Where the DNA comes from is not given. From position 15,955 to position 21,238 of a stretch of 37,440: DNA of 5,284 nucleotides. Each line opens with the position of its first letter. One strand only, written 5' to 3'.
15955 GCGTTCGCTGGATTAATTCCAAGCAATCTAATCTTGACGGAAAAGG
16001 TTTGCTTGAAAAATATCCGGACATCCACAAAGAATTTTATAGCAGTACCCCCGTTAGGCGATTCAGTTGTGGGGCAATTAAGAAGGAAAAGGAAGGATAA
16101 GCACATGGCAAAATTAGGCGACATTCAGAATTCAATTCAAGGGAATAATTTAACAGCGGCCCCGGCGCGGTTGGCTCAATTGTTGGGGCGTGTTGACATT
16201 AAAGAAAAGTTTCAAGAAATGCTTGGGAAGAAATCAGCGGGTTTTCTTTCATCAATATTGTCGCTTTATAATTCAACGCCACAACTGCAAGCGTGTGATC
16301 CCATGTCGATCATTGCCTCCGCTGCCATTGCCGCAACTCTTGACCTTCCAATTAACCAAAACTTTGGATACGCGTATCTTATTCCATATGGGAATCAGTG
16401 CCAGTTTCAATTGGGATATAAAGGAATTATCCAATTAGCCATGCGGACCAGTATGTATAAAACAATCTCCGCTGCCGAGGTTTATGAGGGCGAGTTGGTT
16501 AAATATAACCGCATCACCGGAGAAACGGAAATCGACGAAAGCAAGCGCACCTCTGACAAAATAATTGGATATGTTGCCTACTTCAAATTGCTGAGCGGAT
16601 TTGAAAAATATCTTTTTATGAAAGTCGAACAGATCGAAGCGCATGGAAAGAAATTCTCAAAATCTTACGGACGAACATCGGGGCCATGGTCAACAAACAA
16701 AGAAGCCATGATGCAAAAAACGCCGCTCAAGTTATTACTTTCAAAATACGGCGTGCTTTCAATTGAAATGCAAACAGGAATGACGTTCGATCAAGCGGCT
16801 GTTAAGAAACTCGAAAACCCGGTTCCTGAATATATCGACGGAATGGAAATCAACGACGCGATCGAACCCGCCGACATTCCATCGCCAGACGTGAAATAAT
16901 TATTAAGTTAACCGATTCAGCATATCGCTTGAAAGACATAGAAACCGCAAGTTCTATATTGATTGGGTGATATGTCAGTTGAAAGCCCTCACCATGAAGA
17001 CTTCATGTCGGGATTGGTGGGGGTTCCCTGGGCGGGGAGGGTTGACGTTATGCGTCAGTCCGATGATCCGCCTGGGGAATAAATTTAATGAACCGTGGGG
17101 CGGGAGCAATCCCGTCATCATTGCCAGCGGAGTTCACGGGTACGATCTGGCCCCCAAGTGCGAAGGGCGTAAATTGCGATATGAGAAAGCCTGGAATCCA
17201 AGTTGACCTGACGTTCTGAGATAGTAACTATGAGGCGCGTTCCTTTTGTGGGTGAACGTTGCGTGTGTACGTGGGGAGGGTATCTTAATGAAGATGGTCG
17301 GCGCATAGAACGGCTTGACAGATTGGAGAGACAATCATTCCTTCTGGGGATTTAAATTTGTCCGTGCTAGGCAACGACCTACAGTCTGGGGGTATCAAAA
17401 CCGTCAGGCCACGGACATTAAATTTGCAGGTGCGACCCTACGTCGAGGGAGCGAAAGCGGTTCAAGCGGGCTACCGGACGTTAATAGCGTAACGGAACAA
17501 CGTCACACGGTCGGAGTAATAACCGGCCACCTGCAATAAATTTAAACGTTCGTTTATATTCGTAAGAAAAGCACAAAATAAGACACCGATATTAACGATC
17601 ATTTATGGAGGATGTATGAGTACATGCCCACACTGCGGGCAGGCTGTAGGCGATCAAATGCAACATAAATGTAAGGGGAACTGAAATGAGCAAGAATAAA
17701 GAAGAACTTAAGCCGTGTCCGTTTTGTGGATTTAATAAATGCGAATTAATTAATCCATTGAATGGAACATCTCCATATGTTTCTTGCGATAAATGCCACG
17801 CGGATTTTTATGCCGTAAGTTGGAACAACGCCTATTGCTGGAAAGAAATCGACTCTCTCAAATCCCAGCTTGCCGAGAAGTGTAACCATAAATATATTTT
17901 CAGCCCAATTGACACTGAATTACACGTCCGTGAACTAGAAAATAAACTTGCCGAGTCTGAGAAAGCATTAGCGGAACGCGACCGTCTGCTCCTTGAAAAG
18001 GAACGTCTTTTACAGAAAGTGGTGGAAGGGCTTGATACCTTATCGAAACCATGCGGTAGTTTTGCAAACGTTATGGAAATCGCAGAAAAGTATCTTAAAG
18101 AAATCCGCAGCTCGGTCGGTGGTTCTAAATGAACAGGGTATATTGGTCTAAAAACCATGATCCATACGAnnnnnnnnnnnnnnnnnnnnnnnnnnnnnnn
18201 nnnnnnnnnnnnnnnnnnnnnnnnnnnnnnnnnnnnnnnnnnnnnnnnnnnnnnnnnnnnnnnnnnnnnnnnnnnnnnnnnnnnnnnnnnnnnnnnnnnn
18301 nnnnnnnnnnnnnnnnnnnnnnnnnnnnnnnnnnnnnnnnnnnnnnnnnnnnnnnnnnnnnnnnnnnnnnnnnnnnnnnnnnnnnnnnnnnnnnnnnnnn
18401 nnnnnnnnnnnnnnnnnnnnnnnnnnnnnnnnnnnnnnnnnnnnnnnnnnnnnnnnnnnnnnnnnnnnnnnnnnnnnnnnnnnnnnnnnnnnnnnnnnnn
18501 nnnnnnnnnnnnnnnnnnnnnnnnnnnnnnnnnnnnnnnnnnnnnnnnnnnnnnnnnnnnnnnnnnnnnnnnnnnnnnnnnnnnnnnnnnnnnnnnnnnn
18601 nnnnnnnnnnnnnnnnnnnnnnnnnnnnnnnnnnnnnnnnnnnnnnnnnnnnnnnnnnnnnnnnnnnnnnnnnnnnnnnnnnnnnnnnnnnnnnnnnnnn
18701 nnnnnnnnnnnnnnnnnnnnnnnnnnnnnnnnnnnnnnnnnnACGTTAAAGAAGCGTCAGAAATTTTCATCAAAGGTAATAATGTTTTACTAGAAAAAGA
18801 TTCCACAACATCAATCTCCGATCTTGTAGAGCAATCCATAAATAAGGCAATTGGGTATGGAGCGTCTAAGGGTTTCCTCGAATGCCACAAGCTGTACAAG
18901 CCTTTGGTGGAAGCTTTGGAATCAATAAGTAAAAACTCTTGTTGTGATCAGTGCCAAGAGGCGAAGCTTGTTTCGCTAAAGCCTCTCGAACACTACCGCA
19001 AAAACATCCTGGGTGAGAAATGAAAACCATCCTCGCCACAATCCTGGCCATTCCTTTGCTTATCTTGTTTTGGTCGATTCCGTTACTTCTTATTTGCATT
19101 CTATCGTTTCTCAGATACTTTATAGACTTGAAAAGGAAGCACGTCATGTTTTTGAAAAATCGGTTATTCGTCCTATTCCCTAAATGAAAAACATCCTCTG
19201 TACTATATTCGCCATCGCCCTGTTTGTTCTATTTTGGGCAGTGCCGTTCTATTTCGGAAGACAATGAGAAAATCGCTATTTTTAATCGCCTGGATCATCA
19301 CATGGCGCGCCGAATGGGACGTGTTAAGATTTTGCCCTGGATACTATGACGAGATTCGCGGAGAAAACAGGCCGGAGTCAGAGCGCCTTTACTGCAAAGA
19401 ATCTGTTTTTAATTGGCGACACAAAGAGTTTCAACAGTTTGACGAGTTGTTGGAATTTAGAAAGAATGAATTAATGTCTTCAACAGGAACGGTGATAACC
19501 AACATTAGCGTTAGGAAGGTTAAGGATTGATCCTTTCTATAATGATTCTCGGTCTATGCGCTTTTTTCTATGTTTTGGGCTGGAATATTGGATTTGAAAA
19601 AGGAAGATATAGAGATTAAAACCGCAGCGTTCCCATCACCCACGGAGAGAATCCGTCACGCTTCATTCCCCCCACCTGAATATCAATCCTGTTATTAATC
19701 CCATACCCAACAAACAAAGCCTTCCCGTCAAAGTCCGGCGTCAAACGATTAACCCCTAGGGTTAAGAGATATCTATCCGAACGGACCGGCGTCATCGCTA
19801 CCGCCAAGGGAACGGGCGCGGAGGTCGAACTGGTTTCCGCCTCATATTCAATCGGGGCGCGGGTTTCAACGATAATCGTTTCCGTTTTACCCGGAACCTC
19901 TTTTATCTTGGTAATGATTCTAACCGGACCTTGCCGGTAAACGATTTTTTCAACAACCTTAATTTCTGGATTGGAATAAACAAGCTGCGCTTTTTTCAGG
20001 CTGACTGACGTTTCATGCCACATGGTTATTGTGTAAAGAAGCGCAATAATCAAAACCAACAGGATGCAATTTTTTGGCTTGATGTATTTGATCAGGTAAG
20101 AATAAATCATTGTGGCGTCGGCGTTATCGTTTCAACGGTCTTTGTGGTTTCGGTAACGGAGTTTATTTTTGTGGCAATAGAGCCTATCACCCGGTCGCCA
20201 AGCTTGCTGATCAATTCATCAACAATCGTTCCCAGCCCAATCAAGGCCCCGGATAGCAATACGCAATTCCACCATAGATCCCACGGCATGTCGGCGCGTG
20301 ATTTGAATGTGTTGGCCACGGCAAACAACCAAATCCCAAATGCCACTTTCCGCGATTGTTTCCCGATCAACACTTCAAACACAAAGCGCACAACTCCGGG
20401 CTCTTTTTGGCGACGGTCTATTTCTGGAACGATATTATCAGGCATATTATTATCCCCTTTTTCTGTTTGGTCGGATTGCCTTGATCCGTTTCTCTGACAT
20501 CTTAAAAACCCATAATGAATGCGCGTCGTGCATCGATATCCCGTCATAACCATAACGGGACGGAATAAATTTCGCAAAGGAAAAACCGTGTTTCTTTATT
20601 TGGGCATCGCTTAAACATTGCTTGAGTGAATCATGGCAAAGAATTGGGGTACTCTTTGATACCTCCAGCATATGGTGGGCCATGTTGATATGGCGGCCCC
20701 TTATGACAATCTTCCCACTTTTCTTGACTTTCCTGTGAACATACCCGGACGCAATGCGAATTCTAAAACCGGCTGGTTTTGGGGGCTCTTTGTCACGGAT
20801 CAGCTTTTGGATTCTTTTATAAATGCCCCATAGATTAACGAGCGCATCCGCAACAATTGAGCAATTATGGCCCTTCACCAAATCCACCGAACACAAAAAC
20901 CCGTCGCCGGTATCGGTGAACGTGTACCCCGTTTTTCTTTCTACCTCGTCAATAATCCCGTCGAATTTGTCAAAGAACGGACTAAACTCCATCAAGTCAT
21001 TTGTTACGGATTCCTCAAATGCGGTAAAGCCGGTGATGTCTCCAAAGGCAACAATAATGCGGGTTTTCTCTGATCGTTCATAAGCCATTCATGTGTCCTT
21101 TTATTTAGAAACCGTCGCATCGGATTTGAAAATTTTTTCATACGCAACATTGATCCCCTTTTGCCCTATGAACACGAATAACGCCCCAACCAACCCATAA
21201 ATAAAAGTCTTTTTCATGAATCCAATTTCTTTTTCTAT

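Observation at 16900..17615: About 700-bp ORF-free, G-rich, helix-dense region between recT and the small-gene string: candidate large structured phage RNA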

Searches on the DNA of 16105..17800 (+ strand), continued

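Call 95: search_dna_similar(query=window:16900-17616:+, collection=ecoli_genomes, mode=distant, max_evalue=0.01, max_rows=5)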
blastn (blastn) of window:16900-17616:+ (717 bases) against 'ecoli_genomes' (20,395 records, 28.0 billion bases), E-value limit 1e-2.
No match.

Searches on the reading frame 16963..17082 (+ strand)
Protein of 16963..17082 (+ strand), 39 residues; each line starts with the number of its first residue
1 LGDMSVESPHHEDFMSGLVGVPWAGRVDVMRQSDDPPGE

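Call 37: search_protein_families(library=phrogs, max_evalue=1, proteins=[window:16963-17082:+])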
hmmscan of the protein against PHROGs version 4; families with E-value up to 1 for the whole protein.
window:16963-17082:+ (39 aa): 0 families

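Call 38: search_protein_families(library=pfam, max_evalue=1, proteins=[window:16963-17082:+])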
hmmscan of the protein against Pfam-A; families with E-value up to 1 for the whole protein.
window:16963-17082:+ (39 aa): 0 families

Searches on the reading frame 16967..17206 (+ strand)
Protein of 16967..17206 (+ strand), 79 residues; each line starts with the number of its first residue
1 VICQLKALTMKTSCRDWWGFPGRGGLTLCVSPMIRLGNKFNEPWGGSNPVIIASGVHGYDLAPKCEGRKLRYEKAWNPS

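Call 37: search_protein_families(library=phrogs, max_evalue=1, proteins=[window:16967-17206:+])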
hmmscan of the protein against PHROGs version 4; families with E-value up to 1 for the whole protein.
window:16967-17206:+ (79 aa): 0 families

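Call 38: search_protein_families(library=pfam, max_evalue=1, proteins=[window:16967-17206:+])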
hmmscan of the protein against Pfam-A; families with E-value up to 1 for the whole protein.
window:16967-17206:+ (79 aa): 0 families

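Call 96: find_homologous_proteins(query=window:16967-17206:+, max_evalue=0.001)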
Query window:16967-17206:+: no candidate shares three 5-residue words with the query. No homologue found.
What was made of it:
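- Checked: They have no Pfam or PHROG match (calls 37, 38) and no protein homologue for the longest one (call 96).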

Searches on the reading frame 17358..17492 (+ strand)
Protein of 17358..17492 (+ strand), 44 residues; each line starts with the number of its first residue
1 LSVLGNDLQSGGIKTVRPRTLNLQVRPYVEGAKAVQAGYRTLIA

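Call 37: search_protein_families(library=phrogs, max_evalue=1, proteins=[window:17358-17492:+])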
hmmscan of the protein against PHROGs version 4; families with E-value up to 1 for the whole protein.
window:17358-17492:+ (44 aa): 1 family
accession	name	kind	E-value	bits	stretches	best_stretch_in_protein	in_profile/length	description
phrog_19225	-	unknown function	0.38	12.1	1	19-40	32-53/59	-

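Call 38: search_protein_families(library=pfam, max_evalue=1, proteins=[window:17358-17492:+])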
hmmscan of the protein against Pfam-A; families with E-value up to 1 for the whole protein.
window:17358-17492:+ (44 aa): 0 families

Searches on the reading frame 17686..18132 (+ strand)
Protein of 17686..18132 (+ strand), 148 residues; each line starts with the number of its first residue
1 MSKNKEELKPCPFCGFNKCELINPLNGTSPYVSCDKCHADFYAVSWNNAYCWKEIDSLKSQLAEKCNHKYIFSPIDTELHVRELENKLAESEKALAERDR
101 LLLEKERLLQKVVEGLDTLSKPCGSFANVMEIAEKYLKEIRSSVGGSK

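Call 41: find_encoding_contigs(protein=window:17686-18132:+, flank=4000, max_places=10)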
Protein window:17686-18132:+ (148 aa): 1 contig read that carries it; 1 place shown.
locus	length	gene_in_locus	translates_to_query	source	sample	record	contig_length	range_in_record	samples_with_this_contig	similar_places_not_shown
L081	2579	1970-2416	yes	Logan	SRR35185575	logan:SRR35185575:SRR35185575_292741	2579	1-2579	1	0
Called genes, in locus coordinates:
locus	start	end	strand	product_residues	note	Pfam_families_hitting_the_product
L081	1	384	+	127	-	?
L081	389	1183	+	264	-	PF03837:RecT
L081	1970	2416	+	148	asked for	PF14354:Lar_restr_allev (weak)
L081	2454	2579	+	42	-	?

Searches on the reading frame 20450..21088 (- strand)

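Call 53: search_protein_families(library=pfam, max_evalue=0.001, proteins=[window:20450-21088:-])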
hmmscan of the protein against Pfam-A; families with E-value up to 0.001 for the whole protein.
window:20450-21088:- (212 aa): 1 family
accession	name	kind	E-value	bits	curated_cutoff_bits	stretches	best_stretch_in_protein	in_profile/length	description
PF00211.25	Guanylate_cyc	-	2.3e-06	27.8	21.9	1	7-165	5-161/183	Adenylate and Guanylate cyclase catalytic domain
